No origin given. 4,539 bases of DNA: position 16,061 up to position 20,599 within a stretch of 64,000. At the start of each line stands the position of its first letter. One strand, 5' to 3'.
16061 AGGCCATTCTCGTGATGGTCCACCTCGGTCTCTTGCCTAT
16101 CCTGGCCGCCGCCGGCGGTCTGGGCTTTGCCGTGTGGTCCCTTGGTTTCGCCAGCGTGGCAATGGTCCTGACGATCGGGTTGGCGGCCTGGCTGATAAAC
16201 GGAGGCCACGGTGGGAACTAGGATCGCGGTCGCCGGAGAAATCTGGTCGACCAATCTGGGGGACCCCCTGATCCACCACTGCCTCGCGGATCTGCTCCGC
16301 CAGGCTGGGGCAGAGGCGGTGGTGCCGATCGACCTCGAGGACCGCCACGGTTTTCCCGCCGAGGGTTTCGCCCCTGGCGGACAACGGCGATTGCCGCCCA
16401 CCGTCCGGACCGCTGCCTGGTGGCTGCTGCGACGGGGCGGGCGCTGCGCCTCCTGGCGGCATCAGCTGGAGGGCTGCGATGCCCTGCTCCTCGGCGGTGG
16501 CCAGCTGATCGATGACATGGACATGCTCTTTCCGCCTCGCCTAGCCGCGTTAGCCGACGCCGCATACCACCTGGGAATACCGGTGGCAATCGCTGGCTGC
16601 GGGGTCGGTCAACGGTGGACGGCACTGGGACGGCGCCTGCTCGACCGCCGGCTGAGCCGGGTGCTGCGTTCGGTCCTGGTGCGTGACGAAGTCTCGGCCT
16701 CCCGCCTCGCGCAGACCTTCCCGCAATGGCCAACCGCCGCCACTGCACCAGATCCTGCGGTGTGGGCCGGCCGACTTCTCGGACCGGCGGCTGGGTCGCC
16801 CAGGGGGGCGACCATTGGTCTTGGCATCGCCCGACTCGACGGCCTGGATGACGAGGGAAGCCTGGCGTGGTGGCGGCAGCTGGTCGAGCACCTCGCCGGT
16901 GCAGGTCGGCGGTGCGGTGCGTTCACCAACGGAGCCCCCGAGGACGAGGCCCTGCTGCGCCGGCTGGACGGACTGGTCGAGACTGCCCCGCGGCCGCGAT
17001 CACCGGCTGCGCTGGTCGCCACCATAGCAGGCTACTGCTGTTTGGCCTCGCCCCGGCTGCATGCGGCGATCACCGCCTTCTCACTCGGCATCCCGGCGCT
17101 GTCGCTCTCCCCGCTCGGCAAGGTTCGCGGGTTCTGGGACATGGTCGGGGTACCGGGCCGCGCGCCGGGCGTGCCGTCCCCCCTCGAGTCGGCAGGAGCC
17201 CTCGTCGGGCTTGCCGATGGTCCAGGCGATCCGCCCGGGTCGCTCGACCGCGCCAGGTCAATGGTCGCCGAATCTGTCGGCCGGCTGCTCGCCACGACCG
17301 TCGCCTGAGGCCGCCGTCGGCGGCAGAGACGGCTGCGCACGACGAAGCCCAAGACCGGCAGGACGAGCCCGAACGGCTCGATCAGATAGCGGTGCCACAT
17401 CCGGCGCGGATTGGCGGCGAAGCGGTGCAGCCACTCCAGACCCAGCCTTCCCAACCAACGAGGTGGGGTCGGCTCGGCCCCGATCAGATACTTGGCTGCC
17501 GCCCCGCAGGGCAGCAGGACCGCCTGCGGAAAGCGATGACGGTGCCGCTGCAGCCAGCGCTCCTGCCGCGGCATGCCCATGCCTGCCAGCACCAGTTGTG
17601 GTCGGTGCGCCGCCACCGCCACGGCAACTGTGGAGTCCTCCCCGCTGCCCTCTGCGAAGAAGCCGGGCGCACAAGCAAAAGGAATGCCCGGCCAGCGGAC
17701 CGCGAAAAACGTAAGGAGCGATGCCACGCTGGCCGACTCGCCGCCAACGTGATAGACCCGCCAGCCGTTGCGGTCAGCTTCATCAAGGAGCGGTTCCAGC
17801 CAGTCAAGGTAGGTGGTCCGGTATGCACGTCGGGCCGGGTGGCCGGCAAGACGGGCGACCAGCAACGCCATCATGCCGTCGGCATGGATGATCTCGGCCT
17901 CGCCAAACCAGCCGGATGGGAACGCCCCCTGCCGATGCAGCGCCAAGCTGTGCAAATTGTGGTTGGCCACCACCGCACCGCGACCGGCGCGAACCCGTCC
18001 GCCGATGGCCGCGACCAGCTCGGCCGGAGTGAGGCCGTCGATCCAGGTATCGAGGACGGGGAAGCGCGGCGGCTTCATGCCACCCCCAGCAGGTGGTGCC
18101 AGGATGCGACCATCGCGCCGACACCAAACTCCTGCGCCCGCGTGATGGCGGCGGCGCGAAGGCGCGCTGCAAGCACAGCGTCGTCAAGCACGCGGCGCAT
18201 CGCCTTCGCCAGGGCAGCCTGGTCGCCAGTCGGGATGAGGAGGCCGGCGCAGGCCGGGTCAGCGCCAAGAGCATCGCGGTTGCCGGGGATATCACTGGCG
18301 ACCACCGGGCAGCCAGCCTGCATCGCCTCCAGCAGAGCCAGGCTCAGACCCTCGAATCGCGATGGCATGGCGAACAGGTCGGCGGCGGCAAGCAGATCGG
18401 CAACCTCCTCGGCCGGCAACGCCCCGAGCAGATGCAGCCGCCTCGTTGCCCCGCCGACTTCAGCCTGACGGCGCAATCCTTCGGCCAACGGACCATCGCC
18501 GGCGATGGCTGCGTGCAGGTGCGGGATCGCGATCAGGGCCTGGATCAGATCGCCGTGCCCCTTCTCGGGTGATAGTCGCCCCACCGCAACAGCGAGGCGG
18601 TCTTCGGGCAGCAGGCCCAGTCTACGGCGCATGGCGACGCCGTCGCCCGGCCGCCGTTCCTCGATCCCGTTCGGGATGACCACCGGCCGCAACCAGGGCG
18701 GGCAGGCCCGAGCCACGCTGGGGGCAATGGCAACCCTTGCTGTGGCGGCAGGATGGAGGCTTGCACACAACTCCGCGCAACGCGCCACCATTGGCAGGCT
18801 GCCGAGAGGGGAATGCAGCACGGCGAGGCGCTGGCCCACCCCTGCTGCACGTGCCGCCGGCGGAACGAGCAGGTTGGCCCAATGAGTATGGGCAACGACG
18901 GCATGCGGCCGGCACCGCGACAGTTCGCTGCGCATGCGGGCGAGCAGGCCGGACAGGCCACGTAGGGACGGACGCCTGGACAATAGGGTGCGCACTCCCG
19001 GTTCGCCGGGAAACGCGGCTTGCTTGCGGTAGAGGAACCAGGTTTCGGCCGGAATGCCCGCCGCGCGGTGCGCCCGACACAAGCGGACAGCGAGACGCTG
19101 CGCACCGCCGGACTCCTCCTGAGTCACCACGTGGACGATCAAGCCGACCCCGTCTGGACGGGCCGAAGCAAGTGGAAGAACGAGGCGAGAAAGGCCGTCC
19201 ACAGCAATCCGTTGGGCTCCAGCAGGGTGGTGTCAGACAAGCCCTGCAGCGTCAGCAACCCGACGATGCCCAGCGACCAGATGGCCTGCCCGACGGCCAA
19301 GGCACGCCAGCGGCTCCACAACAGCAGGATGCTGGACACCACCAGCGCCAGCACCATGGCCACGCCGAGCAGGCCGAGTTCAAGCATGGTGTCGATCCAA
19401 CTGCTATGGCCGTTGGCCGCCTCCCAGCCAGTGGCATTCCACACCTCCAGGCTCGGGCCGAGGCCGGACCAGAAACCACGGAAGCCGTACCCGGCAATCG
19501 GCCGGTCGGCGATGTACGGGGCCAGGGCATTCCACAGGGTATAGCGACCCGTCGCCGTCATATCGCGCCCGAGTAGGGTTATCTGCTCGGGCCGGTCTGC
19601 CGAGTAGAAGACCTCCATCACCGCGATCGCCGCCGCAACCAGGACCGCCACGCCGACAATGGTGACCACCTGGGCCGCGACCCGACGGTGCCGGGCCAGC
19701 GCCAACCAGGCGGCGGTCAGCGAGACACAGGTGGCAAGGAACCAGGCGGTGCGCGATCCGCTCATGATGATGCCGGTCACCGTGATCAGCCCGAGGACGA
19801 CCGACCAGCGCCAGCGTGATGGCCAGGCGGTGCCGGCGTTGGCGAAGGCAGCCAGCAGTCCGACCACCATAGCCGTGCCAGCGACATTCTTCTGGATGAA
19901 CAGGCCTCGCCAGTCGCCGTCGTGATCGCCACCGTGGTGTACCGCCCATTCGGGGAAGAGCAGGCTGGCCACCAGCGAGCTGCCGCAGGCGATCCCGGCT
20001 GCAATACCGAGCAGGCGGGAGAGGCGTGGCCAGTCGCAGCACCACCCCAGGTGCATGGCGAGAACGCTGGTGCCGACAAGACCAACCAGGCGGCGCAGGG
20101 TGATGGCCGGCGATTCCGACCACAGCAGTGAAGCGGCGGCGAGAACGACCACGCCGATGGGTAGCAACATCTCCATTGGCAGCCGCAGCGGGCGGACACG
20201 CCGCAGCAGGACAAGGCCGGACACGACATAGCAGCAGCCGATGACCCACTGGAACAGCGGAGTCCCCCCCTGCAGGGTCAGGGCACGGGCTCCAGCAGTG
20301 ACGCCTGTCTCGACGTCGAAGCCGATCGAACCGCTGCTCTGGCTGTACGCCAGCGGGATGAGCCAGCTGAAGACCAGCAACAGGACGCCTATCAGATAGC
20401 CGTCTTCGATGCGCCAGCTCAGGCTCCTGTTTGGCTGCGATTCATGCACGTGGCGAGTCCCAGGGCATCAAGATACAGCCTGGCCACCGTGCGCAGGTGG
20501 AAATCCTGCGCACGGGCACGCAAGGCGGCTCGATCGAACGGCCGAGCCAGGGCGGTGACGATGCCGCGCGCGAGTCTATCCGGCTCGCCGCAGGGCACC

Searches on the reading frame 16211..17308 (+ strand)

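Call 77: search_protein_families(library=pfam, proteins=[window:16211-17308:+])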
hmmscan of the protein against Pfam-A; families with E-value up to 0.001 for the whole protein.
window:16211-17308:+ (365 aa): 1 family
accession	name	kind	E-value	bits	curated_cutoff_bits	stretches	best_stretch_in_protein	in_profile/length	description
PF04230.19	PS_pyruv_trans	-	8.3e-20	72.3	25.3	1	15-300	1-277/280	Polysaccharide pyruvyl transferase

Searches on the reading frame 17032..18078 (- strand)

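Call 77: search_protein_families(library=pfam, proteins=[window:17032-18078:-])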
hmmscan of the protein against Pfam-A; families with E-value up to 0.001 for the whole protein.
window:17032-18078:- (348 aa): 1 family
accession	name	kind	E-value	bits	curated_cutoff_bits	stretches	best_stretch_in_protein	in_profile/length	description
PF03808.19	Glyco_tran_WecG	-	4.1e-40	137.8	27.4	1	61-231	1-168/168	Glycosyl transferase WecG/TagA/CpsF family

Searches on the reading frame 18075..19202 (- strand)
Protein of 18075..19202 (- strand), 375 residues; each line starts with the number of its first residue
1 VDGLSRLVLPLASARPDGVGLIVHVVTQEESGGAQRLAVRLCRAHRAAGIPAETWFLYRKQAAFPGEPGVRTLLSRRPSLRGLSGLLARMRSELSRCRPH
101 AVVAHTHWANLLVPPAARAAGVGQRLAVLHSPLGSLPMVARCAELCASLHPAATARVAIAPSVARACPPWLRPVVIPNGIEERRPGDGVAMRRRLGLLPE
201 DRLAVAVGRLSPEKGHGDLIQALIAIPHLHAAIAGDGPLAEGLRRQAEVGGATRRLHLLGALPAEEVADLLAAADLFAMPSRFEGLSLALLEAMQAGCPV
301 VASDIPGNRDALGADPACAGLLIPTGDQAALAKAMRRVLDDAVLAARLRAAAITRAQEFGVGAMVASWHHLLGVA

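Call 77: search_protein_families(library=pfam, proteins=[window:18075-19202:-])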
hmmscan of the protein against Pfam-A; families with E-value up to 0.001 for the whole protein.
window:18075-19202:- (375 aa): 5 families
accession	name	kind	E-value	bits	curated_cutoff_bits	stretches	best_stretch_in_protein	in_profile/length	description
PF00534.26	Glycos_transf_1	-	6.1e-33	114.2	26.4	1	192-353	6-170/172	Glycosyl transferases group 1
PF13692.12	Glyco_trans_1_4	-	1.8e-30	106.5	27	1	204-341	4-142/142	Glycosyl transferases group 1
PF20706.3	GT4-conflict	-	1.7e-11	44.2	26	1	265-355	273-370/385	Family 4 Glycosyltransferase in conflict systems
PF13439.12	Glyco_transf_4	-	3.4e-07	30.9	28.5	1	32-182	2-168/170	Glycosyltransferase Family 4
PF13524.12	Glyco_trans_1_2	-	2.3e-05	24.8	25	1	220-357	6-130/144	Glycosyl transferase-like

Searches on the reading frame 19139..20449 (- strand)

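Call 77: search_protein_families(library=pfam, proteins=[window:19139-20449:-])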
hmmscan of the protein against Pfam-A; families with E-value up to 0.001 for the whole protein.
window:19139-20449:- (436 aa): 1 family
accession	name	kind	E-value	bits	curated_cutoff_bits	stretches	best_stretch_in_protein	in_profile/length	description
PF04932.20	Wzy_C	-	5.2e-15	56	31.7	1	221-366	4-148/149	O-Antigen ligase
